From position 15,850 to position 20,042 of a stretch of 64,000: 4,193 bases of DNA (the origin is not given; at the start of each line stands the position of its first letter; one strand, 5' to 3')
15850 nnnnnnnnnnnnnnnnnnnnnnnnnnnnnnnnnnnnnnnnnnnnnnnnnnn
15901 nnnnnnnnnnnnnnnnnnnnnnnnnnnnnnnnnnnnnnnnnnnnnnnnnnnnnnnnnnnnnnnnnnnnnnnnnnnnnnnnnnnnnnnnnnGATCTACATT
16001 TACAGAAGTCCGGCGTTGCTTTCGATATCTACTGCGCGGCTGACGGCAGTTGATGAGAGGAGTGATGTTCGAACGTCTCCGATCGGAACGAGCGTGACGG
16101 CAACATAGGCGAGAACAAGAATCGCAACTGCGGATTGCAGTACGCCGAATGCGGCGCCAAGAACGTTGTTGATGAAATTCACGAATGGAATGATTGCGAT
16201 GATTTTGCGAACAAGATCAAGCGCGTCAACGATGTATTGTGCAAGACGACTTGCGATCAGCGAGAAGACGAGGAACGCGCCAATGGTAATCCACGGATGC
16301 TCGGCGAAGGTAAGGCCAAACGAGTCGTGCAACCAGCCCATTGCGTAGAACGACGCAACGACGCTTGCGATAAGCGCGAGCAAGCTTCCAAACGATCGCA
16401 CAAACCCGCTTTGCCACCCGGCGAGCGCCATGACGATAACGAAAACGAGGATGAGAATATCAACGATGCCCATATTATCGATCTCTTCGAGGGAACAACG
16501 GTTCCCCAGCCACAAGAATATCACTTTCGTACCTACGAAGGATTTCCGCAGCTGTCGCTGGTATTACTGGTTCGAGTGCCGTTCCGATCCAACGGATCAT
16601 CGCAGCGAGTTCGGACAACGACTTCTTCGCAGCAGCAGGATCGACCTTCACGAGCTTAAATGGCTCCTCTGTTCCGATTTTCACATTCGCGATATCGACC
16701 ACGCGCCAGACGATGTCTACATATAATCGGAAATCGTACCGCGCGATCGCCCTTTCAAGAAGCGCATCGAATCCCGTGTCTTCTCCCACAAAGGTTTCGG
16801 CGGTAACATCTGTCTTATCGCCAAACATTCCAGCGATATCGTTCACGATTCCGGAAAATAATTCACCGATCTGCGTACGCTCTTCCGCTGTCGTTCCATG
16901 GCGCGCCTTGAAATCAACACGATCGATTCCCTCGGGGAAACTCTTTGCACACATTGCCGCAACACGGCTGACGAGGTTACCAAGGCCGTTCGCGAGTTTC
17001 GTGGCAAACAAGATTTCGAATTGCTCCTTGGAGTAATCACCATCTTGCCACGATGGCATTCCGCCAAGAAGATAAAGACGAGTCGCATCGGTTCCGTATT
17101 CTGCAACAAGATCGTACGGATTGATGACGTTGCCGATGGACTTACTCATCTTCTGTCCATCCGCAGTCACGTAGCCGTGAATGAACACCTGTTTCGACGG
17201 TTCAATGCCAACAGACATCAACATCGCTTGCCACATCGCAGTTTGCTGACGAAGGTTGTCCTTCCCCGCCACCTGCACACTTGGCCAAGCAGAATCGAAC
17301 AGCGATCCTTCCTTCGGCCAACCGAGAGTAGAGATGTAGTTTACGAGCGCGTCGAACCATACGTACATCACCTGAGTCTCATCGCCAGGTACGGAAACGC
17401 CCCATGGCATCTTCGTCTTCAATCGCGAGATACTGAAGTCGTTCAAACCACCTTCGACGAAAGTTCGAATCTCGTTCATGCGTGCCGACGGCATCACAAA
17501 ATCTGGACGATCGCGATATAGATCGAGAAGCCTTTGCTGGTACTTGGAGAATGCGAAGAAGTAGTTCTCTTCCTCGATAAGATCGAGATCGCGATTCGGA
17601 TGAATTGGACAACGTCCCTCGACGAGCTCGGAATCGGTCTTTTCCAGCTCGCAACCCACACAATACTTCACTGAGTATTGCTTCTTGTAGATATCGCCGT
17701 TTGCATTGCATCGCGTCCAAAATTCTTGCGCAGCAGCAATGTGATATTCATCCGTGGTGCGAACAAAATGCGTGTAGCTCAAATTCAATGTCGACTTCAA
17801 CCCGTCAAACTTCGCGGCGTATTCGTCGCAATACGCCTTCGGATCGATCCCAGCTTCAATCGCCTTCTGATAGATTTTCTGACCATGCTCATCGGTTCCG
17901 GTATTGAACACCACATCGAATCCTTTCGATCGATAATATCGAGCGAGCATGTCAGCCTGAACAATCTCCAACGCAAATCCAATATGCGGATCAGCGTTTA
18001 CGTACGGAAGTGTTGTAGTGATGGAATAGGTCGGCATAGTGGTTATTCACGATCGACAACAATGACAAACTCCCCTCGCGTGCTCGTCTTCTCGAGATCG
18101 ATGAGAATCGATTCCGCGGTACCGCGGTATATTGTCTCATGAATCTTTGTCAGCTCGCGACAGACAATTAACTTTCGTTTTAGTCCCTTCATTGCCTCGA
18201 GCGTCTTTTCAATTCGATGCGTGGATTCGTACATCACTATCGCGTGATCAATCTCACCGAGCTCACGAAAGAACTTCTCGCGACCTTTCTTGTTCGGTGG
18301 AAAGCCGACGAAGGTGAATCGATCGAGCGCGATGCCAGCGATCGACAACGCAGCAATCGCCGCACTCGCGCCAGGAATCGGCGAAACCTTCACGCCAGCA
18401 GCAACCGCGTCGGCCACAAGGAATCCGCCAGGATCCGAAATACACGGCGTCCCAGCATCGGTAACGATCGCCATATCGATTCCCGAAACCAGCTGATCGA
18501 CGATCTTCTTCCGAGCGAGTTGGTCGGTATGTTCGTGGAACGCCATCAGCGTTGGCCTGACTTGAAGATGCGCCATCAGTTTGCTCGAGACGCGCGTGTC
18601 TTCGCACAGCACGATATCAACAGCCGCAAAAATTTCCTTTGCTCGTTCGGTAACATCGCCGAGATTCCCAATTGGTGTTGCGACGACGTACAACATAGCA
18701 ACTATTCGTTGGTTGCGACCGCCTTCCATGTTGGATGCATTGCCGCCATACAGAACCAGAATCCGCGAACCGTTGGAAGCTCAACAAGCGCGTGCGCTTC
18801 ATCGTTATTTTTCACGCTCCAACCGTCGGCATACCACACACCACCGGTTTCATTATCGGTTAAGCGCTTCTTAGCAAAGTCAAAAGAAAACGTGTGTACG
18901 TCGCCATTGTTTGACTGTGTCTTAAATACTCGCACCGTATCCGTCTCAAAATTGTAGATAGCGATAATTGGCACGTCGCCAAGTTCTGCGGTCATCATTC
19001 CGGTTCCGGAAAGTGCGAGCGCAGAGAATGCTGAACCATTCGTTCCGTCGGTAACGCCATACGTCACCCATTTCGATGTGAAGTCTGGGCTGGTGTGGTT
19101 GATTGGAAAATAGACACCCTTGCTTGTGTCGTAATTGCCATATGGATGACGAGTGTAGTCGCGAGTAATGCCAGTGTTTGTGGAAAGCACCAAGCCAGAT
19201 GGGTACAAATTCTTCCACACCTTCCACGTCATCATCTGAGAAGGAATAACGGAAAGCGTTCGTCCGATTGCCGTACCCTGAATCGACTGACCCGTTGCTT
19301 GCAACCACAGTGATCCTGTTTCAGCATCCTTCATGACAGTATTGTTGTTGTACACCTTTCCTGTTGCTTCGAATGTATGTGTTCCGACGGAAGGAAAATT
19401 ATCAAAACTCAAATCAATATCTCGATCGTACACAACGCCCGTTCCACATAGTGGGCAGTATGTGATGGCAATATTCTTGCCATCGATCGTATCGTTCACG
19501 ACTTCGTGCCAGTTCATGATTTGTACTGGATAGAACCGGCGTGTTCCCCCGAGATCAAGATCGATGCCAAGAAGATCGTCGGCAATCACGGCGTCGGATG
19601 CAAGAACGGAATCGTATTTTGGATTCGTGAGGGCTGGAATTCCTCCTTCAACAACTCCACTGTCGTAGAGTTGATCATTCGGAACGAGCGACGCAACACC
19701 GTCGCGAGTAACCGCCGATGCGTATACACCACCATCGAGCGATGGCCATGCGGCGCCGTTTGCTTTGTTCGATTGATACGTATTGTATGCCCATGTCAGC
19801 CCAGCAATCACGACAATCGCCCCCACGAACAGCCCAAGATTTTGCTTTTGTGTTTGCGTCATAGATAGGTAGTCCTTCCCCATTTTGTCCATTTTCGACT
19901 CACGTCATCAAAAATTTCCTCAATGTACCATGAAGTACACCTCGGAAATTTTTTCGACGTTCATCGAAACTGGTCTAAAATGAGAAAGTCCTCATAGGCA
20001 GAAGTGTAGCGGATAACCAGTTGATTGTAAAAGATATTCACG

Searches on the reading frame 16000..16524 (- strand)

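Call 75: search_protein_families(library=pfam, proteins=[window:16000-16524:-], max_evalue=0.00001)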
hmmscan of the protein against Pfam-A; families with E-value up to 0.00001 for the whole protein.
window:16000-16524:- (174 aa): 1 family
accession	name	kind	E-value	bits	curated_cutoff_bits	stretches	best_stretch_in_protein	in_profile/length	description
PF02674.22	Colicin_V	-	1.6e-12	48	29.3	1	21-161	1-136/144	Colicin V production protein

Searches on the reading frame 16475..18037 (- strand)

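Call 75: search_protein_families(library=pfam, proteins=[window:16475-18037:-], max_evalue=0.00001)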
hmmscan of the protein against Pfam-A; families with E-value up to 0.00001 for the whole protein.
window:16475-18037:- (520 aa): 3 families
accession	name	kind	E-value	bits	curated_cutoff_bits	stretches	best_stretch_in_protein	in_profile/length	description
PF09334.17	tRNA-synt_1g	-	1.2e-91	307.9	20.1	2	155-359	180-390/391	tRNA synthetases class I (M)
PF00133.28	tRNA-synt_1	-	1.8e-32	113.1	22.7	2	221-324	296-403/414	tRNA synthetases class I (I, L, M and V)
PF01406.26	tRNA-synt_1e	-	1.7e-13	51.1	27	0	13-120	19-125/301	tRNA synthetases class I (C) catalytic domain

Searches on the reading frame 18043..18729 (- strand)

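Call 75: search_protein_families(library=pfam, proteins=[window:18043-18729:-], max_evalue=0.00001)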
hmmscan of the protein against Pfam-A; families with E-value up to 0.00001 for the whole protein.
window:18043-18729:- (228 aa): 1 family
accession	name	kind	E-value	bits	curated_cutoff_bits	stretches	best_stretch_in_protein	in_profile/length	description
PF00590.25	TP_methylase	-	1.8e-29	103.6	27.8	1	12-208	1-211/212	Tetrapyrrole (Corrin/Porphyrin) Methylases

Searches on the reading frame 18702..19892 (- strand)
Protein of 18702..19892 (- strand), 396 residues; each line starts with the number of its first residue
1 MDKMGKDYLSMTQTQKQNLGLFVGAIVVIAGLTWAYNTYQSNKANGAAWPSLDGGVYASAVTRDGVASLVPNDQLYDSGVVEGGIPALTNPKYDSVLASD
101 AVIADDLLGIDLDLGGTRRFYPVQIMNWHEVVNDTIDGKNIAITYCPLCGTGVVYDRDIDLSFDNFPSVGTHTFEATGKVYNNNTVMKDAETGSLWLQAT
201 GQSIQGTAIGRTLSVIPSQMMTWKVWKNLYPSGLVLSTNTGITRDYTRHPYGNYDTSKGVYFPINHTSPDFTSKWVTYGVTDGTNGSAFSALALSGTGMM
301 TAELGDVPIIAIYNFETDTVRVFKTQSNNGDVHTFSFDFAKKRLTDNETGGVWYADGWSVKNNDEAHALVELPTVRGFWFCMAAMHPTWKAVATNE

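Call 75: search_protein_families(library=pfam, proteins=[window:18702-19892:-], max_evalue=0.00001)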
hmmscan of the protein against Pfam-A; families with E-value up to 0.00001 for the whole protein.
window:18702-19892:- (396 aa): 1 family
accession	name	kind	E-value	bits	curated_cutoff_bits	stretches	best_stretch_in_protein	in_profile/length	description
PF11376.13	DUF3179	-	1.6e-76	257.9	27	1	83-388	2-291/292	Protein of unknown function (DUF3179)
